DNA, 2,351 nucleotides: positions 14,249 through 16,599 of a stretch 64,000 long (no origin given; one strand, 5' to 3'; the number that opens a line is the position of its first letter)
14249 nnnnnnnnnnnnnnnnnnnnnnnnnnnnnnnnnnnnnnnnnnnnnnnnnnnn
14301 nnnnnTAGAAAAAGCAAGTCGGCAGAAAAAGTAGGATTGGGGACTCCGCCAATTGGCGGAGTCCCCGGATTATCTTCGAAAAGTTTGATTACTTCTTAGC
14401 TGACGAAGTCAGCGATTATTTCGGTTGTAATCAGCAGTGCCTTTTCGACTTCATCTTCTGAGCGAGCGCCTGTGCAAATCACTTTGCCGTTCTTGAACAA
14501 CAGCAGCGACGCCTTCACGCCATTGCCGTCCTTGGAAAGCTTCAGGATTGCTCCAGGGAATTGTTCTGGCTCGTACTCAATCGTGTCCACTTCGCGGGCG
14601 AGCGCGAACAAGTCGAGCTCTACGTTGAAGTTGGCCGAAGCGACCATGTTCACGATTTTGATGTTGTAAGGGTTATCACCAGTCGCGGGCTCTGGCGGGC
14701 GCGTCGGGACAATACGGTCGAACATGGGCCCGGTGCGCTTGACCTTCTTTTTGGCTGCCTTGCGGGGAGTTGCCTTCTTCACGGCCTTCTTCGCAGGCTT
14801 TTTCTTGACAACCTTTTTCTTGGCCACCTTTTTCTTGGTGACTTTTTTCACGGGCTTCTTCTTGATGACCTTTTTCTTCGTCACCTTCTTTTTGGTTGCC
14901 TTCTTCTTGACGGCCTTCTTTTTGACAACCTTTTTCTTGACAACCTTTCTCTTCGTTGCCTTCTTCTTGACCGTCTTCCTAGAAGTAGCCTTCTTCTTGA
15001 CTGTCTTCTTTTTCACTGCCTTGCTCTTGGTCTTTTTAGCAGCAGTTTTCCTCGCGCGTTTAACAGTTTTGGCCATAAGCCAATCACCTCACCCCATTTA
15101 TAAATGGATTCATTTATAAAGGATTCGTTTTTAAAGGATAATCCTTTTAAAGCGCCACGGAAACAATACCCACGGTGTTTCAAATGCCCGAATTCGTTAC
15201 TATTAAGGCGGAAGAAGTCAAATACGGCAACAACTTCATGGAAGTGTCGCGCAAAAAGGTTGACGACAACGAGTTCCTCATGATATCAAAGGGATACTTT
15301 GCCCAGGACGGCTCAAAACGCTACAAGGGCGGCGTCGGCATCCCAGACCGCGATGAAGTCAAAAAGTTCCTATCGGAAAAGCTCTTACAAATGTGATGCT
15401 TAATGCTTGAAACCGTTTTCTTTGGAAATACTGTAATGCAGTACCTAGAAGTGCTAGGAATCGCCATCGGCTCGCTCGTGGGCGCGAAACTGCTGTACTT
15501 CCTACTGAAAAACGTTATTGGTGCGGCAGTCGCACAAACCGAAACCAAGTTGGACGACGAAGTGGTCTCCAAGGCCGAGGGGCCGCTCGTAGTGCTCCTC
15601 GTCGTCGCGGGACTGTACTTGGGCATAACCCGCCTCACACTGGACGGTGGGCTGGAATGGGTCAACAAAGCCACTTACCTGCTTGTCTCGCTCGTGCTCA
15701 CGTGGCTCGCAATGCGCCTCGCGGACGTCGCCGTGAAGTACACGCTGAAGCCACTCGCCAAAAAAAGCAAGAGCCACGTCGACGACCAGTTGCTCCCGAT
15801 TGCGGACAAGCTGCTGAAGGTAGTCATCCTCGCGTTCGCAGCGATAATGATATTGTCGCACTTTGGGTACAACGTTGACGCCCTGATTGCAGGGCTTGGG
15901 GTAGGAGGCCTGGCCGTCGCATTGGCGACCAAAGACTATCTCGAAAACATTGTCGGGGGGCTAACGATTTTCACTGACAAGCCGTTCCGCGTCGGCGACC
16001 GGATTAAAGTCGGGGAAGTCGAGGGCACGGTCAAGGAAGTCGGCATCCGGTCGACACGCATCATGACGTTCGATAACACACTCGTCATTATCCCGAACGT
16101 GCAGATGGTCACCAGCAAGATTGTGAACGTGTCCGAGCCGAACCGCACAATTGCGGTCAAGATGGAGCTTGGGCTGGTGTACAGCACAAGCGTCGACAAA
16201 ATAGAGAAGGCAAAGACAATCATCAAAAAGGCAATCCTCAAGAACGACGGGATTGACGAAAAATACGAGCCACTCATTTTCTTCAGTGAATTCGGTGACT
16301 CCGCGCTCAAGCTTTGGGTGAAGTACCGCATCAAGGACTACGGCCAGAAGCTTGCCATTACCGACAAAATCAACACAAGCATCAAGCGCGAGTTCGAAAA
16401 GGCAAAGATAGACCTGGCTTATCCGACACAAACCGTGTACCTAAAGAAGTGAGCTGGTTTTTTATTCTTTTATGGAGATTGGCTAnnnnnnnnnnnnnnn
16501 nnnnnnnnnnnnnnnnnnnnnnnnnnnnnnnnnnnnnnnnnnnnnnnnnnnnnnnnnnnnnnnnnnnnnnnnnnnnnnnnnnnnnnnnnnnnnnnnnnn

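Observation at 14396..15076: TBP homolog with a single TBP repeat fused to a ~120-aa histone-H1-like lysine tail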

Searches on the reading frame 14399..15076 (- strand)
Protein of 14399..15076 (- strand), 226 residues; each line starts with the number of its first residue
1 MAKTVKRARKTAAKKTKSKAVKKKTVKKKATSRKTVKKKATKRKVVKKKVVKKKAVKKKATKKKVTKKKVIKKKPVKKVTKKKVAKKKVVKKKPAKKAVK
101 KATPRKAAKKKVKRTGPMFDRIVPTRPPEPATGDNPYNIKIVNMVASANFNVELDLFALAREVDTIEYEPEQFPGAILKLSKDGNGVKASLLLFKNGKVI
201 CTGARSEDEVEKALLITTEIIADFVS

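Call 3: search_protein_families(library=pfam, proteins=[window:14399-15076:-], max_evalue=10)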
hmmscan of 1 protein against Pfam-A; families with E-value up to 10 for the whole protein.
window:14399-15076:- (226 aa): 2 families
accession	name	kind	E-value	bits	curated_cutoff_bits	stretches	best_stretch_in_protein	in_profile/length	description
PF00352.27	TBP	-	6.4e-23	80.8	22.9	1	138-223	1-84/85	Transcription factor TFIID (or TATA-binding protein, TBP)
PF07382.16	HC2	-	0.01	16.4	40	1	7-113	16-132/194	Histone H1-like nucleoprotein HC2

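Call 4: search_protein_families(library=ncbifam, proteins=[window:14399-15076:-], max_evalue=10)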
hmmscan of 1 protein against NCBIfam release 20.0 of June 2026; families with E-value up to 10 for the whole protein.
window:14399-15076:- (226 aa): 22 families
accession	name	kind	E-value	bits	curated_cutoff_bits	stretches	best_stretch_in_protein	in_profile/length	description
NF001593.0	PRK00394.1-2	subfamily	6.8e-21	74.5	181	1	137-223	98-182/184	TATA-box-binding protein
NF001601.0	PRK00394.2-6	equivalog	2.4e-19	69.5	316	1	135-211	93-165/181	TATA-box-binding protein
NF001595.0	PRK00394.1-5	subfamily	3e-18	66.2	288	1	138-221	7-86/186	TATA-box-binding protein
NF001597.0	PRK00394.2-2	subfamily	4.9e-18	65.3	255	1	137-214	4-170/183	TATA-box-binding protein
NF001594.0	PRK00394.1-3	equivalog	5.8e-18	64.9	278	1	138-214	95-167/182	TATA-box-binding protein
NF001592.0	PRK00394.1-1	equivalog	7.1e-18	64.8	270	1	138-214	7-79/194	TATA-box-binding protein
NF001598.0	PRK00394.2-3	equivalog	2.1e-15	56.8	330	1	138-217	6-81/184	TATA-box-binding protein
NF001600.0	PRK00394.2-5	equivalog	5.7e-14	52.1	308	1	138-221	8-87/186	TATA-box-binding protein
NF001599.0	PRK00394.2-4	subfamily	9.4e-14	51.6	307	1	138-217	97-174/185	TATA-box-binding protein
NF001596.0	PRK00394.2-1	subfamily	8.6e-13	48.5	347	1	137-211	4-74/183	TATA-box-binding protein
NF038053.1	hist_H1_lk_Burk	equivalog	4.9e-05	23.7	80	1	3-112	21-139/195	histone H1-like DNA-binding protein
NF005844.0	PRK07764.1-3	equivalog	0.05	12.3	964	1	11-145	639-763/841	DNA polymerase III subunit gamma and tau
NF005423.0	PRK07003.1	equivalog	0.19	10.1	1260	1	7-111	382-487/831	DNA polymerase III subunit gamma/tau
TIGR01865.2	cas_Csn1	equivalog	0.44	8.7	100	1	14-112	817-924/1070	type II CRISPR RNA-guided endonuclease Cas9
NF041225.1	Cas_III-E_gRAMP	equivalog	2.7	5.2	700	1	14-111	997-1094/1636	type III-E CRISPR-associated gRAMP effector Cas7-11e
NF038052.1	histone_lik_HC2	exception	7.5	6.7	135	0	8-124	20-138/201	histone H1-like DNA-binding protein Hc2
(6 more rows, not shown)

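Call 10: find_encoding_contigs(protein=window:14399-15076:-, flank=10000)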
Protein window:14399-15076:- (226 aa): no gene with exactly this product is on record in the collection.

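Call 43: predict_structure(alignment_id=A1)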
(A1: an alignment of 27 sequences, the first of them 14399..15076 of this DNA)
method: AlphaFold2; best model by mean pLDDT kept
length: 226 residues; sequences in the alignment: 27
mean_pLDDT: 69.1   pTM: 0.45
mean pLDDT of the five models: 69.1, 69.0, 68.5, 67.8, 66.1
residues with pLDDT >= 90: 74; 70-90: 22; 50-70: 71; < 50: 59
segments of 3 or more residues with pLDDT < 50: 55-70, 74-109, 115-117
pLDDT, mean of each block of 10 residues (from residue 1): 60 58 60 61 66 50 41 46 41 43 45 53 68 71 89 96 95 94 86 97 93 95 92
secondary structure, 60 per line:
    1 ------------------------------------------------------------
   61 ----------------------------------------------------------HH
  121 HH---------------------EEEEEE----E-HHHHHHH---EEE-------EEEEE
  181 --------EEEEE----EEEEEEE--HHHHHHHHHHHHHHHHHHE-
elements in order: H119-122 E144-149 H156-162 E166-168 E176-180 E189-193 E198-204 H207-224

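Call 46: fold_search(model_id=the predicted structure, library=pdb)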
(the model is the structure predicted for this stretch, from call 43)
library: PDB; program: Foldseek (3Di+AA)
matches with E <= 10: 1010; with E <= 0.001: 44
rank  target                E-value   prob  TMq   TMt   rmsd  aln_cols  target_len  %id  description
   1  2z8u_B                1.6e-07  1.00  0.34  0.44   1.4        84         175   40  Methanococcus jannaschii TBP (released 2008-08-26)
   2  3oci_A                2.4e-07  1.00  0.35  0.44   1.5        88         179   32  Crystal structure of TBP (TATA box binding protein) (released 2011-07-13)
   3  1cdw_A                2.4e-07  1.00  0.35  0.44   1.6        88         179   34  HUMAN TBP CORE DOMAIN COMPLEXED WITH DNA (released 1996-12-23)
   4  2z8u_A                3.0e-07  1.00  0.35  0.46   1.4        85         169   40  Methanococcus jannaschii TBP (released 2008-08-26)
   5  3oci_B                3.0e-07  1.00  0.35  0.44   1.5        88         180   32  Crystal structure of TBP (TATA box binding protein) (released 2011-07-13)
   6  1qna_A                3.2e-07  1.00  0.33  0.41   1.5        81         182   33  Crystal structure of the T(-30) Adenovirus major late promoter TATA box variant bound to wild-type TBP (Arabidopsis th (released 2000-02-07)
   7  3eik_A                3.4e-07  1.00  0.35  0.45   1.5        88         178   32  double stranded DNA binding protein (released 2009-09-22)
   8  1ytb_A                3.4e-07  1.00  0.35  0.44   1.5        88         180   33  CRYSTAL STRUCTURE OF A YEAST TBP/TATA-BOX COMPLEX (released 1995-01-26)
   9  6uep_B                3.6e-07  1.00  0.33  0.39   1.4        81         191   33  Structure of A. thaliana TBP bound to a DNA site with a C-C mismatch (released 2020-09-02)
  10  3oc3_C                4.4e-07  1.00  0.34  0.43   1.4        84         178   31  Crystal structure of the Mot1 N-terminal domain in complex with TBP (released 2011-07-13)
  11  3eik_B                4.8e-07  1.00  0.35  0.44   1.5        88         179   32  double stranded DNA binding protein (released 2009-09-22)
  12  7egb_P                5.1e-07  1.00  0.36  0.45   1.3        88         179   34  TFIID-based holo PIC on SCP promoter (released 2021-05-05)
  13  1mp9_B                5.1e-07  1.00  0.35  0.42   1.4        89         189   39  TBP from a mesothermophilic archaeon, Sulfolobus acidocaldarius (released 2003-11-04)
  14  7edx_P                5.1e-07  1.00  0.36  0.46   1.6        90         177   33  p53-bound TFIID-based core PIC on HDM2 promoter (released 2021-05-05)
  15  1mp9_A                5.8e-07  1.00  0.34  0.39   1.8        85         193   39  TBP from a mesothermophilic archaeon, Sulfolobus acidocaldarius (released 2003-11-04)
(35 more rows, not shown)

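Call 89: search_protein_representatives(protein=window:14399-15076:-)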
Query: 226 residues. Proteins with E-value up to 0.001 (for the whole library): 2696; up to 1e-10: 652; up to 1e-30: 7. The best 150 are listed.
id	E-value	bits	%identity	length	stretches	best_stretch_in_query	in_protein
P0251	2.4e-88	311.7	82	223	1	1-225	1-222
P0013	5.5e-61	222.4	73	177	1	45-226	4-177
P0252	1.8e-37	145.7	42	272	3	136-210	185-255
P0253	3.1e-37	145.0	49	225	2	91-222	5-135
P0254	1.3e-36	142.9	54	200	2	139-221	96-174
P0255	6.2e-36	140.7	55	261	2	140-222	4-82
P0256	8.0e-34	133.8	64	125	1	101-225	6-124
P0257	1.1e-30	123.6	37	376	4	141-213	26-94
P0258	2.1e-30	122.7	44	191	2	139-225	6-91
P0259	7.3e-30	120.9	49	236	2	138-214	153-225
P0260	1.5e-28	116.7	61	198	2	140-222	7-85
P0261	5.4e-28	114.8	49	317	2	138-215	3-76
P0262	1.8e-27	113.1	45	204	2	139-217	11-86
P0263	8.8e-27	110.9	46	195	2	139-218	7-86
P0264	1.5e-26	110.1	47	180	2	138-212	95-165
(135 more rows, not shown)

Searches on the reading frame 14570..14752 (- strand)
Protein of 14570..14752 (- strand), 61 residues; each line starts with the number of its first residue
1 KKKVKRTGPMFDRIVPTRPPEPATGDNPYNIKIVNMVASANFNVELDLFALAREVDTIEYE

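Call 39: find_homologous_proteins(query=window:14579-14752:-, max_evalue=0.001)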
Query seq(58 aa) (58 aa): 9 proteins with E <= 0.001 among 9 candidates.
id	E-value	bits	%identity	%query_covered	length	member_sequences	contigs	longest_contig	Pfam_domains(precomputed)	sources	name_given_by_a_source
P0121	6.7e-9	53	91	57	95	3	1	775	PF00352.28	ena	-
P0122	7.9e-9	53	91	57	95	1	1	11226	PF00352.28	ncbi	-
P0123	9.1e-9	53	88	57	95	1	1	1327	PF00352.28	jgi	jgi:transcription initiation factor TFIID TATA-box-binding protein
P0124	2.1e-8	52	88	57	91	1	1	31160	PF00352.28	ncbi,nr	ncbi:MAG: hypothetical protein JW834_03125 [Candidatus Diapherotrites archaeon]|nr:hypothetical prot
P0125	2.9e-8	51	85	57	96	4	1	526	PF00352.28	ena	-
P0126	7.5e-8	50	85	57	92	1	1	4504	PF00352.28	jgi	jgi:transcription initiation factor TFIID TATA-box-binding protein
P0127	1.0e-7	50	82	57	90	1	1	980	PF00352.28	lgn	-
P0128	3.0e-7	48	88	57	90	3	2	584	PF00352.28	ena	-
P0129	1.7e-6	46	85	57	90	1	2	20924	PF00352.28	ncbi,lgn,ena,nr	ncbi:hypothetical protein K8R43_02165 [archaeon]|nr:hypothetical protein [archaeon]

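Call 56: find_related_loci(query=window:14570-14752:-, collection=metagenome_contigs, flank=3000)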
Query seq(61 aa) (61 aa) in metagenome_contigs; peptide patterns used: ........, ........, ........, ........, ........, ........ (x = any residue, [..] = any of these).
375 stretches matched a pattern; 3 encode a relative of the query (tblastn E <= 1e-3); 3 distinct loci.
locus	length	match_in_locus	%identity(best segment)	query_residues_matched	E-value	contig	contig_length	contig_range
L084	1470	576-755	92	2-61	3e-36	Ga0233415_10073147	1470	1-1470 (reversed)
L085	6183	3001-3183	87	1-61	6e-34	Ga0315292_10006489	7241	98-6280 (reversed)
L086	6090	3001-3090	77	32-61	2e-12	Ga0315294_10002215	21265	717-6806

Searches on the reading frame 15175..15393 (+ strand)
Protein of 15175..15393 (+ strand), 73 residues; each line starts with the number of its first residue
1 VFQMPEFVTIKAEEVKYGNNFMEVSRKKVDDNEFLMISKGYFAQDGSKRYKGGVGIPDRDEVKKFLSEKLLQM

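Call 37: search_protein_families(library=pfam, proteins=[window:15175-15393:+], max_evalue=0.01)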
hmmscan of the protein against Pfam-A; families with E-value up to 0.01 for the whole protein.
window:15175-15393:+ (73 aa): 0 families

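Call 47: search_solved_structures(query=window:15175-15393:+, max_evalue=10, show_alignments=2)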
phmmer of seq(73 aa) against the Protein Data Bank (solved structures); distinct sequences matched with E-value up to 10: 3.
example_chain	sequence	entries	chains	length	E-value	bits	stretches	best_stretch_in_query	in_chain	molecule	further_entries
7du7_A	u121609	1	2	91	0.0021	21.9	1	37-70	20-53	mkDPBB_sym1 protein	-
6cfu_A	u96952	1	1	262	0.99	13.5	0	17-72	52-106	Phosphomannomutase 1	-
7di1_A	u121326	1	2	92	1.6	12.8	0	37-64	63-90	mkDPBB_sym_86 protein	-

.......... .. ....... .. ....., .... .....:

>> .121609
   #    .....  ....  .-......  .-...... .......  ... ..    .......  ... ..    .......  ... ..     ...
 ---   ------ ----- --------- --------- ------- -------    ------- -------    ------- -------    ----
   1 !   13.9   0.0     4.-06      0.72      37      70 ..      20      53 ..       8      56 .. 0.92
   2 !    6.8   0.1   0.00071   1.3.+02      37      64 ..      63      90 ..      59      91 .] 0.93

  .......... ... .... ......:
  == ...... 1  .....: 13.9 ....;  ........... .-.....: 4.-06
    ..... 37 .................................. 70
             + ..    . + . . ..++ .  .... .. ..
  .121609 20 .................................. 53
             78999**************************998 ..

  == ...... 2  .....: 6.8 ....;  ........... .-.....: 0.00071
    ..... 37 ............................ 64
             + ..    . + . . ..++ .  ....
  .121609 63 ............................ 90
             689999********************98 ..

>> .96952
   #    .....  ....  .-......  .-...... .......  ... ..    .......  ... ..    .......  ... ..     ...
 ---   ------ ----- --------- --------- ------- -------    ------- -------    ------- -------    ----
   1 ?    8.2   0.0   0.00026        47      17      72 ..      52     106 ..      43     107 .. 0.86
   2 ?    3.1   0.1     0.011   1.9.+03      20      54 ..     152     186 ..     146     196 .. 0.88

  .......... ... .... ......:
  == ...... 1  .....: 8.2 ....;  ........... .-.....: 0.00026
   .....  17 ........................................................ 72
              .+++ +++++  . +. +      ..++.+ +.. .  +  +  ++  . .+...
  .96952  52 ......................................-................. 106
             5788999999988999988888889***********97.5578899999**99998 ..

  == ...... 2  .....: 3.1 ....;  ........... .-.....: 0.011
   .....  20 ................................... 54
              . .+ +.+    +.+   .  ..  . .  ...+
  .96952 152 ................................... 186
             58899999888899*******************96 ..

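Call 48: search_protein_families(library=pfam, proteins=[window:15175-15393:+], max_evalue=10)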
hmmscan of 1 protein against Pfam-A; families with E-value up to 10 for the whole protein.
seq(73 aa): 0 families

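Call 49: search_protein_families(library=ncbifam, proteins=[window:15175-15393:+], max_evalue=10)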
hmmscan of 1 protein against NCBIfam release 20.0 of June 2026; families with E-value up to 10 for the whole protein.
seq(73 aa): 1 family
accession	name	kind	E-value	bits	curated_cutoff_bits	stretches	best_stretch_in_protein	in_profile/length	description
TIGR00327.1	secE_euk_arch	equivalog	0.075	12.8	36.2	1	13-39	8-33/61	protein translocase SEC61 complex subunit gamma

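Call 83: predict_structure(protein=window:15175-15393:+)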
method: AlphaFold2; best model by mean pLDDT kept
length: 73 residues; sequences in the alignment: 1
mean_pLDDT: 72.4   pTM: 0.51
mean pLDDT of the five models: 72.4, 49.1, 43.5, 39.9, 39.4
residues with pLDDT >= 90: 0; 70-90: 49; 50-70: 19; < 50: 5
segments of 3 or more residues with pLDDT < 50: 1-3
pLDDT, mean of each block of 10 residues (from residue 1): 50 75 81 82 65 78 80 59
secondary structure, 60 per line:
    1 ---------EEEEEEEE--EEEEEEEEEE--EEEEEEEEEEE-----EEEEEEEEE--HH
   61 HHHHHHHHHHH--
elements in order: E10-17 E20-29 E32-42 E48-56 H59-71

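Call 85: fold_search(model_id=the predicted structure, library=pdb)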
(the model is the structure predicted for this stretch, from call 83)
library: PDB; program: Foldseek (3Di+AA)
matches with E <= 10: 98; with E <= 0.001: 0
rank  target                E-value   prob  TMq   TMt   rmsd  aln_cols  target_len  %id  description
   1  5fgp_A                2.3e-01  0.82  0.45  0.25   7.4        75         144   17  Crystal structure of D. melanogaster Pur-alpha repeat I-II in complex with DNA. (released 2016-01-20)
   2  8cht_D                4.5e-01  0.57  0.42  0.25   6.8        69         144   16  Crystal structure of human PURA (fragment Glu57-Glu212, PUR repeat I and II) (released 2024-02-21)
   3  8cht_A                5.1e-01  0.51  0.40  0.25   6.5        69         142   17  Crystal structure of human PURA (fragment Glu57-Glu212, PUR repeat I and II) (released 2024-02-21)
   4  8chv_B                5.4e-01  0.47  0.39  0.24   5.7        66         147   15  Crystal structure of human PURA (fragment Glu57-Glu212, PUR repeat I and II) R140P mutant (released 2024-02-21)
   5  8chv_A                6.0e-01  0.51  0.41  0.24   6.2        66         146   18  Crystal structure of human PURA (fragment Glu57-Glu212, PUR repeat I and II) R140P mutant (released 2024-02-21)
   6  3k44_B                8.5e-01  0.44  0.41  0.25   6.5        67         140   16  Crystal Structure of Drosophila melanogaster Pur-alpha (released 2009-10-27)
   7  8cht_B                8.5e-01  0.44  0.43  0.27   7.8        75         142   17  Crystal structure of human PURA (fragment Glu57-Glu212, PUR repeat I and II) (released 2024-02-21)
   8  3k44_A                8.5e-01  0.44  0.41  0.24   6.5        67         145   16  Crystal Structure of Drosophila melanogaster Pur-alpha (released 2009-10-27)
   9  5fgo_C                1.1e+00  0.23  0.37  0.41   6.5        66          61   11  Crystal structure of D. melanogaster Pur-alpha repeat III. (released 2016-01-20)
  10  5fgo_F                1.1e+00  0.23  0.35  0.39   6.6        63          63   11  Crystal structure of D. melanogaster Pur-alpha repeat III. (released 2016-01-20)
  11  5a4n_A                1.2e+00  0.33  0.41  0.43   8.4        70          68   14  Crystal structure of BPSL1147, a PC4 homolog from Burkholderia pseudomallei K96243 (tetragonal crystal form) (released 2016-04-06)
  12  5fgo_A                1.2e+00  0.23  0.35  0.40   6.3        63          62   11  Crystal structure of D. melanogaster Pur-alpha repeat III. (released 2016-01-20)
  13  9bk6_A                1.2e+00  0.21  0.37  0.29   7.8        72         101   17  Structure of B10_CYTX binder-complex (released 2024-10-09)
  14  8cht_C                1.4e+00  0.23  0.39  0.25   8.3        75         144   17  Crystal structure of human PURA (fragment Glu57-Glu212, PUR repeat I and II) (released 2024-02-21)
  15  5fgo_D                1.4e+00  0.20  0.35  0.37   6.7        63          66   11  Crystal structure of D. melanogaster Pur-alpha repeat III. (released 2016-01-20)
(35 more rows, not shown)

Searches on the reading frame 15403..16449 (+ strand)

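Call 37: search_protein_families(library=pfam, proteins=[window:15403-16449:+], max_evalue=0.01)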
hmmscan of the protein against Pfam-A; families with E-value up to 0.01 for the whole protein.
window:15403-16449:+ (349 aa): 3 families
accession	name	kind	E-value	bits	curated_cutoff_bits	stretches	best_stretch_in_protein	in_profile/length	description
PF00924.24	MS_channel_2nd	-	2.9e-24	85.4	20.2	1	178-244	1-67/68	Mechanosensitive ion channel, beta-domain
PF21082.3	MS_channel_3rd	-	1.1e-14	55.1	21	1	252-337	1-87/88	Mechanosensitive ion channel MscS, C-terminal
PF21088.3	MS_channel_1st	-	6.1e-11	42.5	23.1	1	136-175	1-40/42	Mechanosensitive ion channel, transmembrane helices 2/3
